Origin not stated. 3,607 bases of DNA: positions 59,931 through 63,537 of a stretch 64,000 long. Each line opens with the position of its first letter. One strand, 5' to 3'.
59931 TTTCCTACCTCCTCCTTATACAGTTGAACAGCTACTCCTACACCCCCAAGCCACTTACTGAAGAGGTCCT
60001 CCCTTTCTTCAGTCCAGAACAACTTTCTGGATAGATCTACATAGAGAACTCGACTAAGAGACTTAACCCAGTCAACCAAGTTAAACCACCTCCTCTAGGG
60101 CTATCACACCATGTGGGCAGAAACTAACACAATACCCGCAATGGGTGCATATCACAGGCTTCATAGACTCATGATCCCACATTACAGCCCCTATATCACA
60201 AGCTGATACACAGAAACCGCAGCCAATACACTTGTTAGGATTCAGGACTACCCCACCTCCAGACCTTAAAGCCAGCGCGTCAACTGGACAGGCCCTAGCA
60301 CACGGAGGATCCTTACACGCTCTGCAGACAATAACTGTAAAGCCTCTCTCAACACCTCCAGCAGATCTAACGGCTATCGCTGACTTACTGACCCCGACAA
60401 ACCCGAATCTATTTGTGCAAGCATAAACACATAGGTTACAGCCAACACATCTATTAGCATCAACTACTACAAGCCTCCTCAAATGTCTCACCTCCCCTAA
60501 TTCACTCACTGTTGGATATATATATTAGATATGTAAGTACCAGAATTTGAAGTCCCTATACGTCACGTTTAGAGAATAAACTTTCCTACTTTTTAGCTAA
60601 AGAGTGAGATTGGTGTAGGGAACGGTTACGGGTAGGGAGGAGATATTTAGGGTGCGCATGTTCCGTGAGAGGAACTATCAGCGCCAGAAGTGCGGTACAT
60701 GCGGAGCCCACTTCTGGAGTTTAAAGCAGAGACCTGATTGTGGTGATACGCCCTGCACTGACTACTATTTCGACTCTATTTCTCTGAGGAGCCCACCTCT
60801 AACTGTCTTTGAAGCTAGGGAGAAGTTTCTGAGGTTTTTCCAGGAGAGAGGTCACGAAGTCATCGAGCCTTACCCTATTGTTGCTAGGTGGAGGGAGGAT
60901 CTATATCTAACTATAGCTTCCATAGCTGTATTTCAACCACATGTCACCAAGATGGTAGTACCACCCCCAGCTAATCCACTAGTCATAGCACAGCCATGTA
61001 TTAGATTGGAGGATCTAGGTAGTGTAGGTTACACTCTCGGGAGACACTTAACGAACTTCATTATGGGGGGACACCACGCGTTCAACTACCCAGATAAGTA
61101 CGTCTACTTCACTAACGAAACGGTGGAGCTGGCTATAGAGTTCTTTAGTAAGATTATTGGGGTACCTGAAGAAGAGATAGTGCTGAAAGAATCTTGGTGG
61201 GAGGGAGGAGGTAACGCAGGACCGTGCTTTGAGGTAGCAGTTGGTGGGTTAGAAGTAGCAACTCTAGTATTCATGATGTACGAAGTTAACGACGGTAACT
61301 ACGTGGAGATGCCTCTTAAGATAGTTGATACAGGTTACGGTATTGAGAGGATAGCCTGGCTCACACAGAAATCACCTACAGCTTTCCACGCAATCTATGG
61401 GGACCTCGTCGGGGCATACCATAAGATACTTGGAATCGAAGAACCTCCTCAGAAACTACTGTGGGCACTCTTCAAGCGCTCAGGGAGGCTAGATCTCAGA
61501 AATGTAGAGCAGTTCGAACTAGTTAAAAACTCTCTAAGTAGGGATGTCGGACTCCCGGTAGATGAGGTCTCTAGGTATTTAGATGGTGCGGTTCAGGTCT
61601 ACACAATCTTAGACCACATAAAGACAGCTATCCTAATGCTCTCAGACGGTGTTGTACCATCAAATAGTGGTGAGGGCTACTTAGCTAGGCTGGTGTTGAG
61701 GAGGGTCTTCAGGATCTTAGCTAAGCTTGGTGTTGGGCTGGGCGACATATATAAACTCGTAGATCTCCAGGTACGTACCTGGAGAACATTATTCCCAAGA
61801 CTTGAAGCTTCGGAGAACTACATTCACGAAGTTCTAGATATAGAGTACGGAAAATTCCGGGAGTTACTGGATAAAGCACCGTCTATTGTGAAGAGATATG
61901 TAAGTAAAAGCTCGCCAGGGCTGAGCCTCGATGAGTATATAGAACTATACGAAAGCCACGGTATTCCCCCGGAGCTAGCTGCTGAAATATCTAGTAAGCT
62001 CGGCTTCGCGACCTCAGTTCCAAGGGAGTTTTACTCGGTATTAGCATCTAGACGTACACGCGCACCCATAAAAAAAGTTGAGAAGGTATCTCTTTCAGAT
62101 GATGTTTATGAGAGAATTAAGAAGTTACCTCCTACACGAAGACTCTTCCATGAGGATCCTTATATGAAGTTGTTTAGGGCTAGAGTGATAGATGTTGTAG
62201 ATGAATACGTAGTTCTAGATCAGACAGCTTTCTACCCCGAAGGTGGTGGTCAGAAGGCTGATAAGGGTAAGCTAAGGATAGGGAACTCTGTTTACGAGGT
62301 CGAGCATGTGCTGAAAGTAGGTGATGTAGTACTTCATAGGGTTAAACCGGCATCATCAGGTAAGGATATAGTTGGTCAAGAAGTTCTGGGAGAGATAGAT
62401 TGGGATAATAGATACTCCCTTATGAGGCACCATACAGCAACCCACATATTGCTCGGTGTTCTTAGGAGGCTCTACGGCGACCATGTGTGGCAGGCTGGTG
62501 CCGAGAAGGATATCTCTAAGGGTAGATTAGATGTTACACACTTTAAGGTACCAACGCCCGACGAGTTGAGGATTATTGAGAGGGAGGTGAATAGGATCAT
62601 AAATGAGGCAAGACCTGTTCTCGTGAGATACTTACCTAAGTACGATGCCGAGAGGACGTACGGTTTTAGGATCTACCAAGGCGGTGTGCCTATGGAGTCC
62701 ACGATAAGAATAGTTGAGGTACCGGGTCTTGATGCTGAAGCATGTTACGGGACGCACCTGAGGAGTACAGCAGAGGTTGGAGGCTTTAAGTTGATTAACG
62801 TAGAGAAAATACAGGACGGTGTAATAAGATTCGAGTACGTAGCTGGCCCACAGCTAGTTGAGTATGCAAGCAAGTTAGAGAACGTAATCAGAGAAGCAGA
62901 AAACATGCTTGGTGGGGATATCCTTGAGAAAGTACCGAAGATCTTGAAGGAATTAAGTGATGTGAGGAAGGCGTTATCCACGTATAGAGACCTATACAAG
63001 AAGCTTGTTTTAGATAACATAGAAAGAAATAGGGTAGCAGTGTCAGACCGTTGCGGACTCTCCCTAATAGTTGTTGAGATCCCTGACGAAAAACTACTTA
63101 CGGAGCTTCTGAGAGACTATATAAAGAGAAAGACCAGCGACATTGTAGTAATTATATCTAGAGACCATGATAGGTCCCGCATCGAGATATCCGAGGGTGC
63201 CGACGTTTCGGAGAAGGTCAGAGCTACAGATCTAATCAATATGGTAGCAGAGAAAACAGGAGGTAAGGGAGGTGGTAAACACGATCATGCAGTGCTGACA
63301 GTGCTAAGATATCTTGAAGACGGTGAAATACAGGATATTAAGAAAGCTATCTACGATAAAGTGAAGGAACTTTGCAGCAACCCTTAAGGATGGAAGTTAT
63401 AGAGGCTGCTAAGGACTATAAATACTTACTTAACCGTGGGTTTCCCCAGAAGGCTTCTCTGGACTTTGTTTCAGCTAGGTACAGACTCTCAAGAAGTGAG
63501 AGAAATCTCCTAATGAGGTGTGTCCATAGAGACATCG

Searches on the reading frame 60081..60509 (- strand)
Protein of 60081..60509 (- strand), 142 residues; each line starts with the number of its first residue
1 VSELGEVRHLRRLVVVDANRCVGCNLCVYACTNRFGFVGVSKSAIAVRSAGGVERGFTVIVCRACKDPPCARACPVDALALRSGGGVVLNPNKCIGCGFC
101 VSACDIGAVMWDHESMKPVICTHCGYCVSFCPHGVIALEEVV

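Call 80: find_encoding_contigs(protein=window:60081-60509:-, flank=10000, max_places=3)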
Protein window:60081-60509:- (142 aa): no gene with exactly this product is on record in the collection.

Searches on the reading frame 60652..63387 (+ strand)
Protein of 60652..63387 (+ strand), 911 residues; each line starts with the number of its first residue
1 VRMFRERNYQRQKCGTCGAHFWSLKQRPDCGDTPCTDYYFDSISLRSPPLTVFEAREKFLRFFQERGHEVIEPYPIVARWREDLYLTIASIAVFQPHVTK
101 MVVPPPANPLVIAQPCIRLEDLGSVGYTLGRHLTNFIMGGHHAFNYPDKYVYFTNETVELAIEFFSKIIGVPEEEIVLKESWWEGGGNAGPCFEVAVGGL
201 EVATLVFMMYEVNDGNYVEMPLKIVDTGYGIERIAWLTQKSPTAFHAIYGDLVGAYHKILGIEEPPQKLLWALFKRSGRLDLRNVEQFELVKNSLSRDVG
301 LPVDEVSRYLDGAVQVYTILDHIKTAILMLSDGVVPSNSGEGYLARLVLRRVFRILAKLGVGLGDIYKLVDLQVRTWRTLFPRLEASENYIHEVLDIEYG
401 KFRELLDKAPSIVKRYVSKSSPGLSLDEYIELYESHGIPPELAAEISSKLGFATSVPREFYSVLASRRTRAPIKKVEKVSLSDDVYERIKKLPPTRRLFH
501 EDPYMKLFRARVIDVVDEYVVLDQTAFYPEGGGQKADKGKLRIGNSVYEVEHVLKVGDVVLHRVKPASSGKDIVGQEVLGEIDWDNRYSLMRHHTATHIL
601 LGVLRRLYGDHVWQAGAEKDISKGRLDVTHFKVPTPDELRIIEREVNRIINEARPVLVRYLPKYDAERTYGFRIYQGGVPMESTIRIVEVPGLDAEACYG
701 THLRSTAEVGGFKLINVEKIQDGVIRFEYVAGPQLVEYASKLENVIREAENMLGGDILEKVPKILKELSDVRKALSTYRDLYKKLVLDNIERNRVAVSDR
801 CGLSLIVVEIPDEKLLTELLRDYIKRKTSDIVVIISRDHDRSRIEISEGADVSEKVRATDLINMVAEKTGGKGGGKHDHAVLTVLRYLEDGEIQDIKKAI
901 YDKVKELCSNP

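Call 78: find_encoding_contigs(protein=window:60652-63387:+, flank=10000, max_places=3)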
Protein window:60652-63387:+ (911 aa): no gene with exactly this product is on record in the collection.
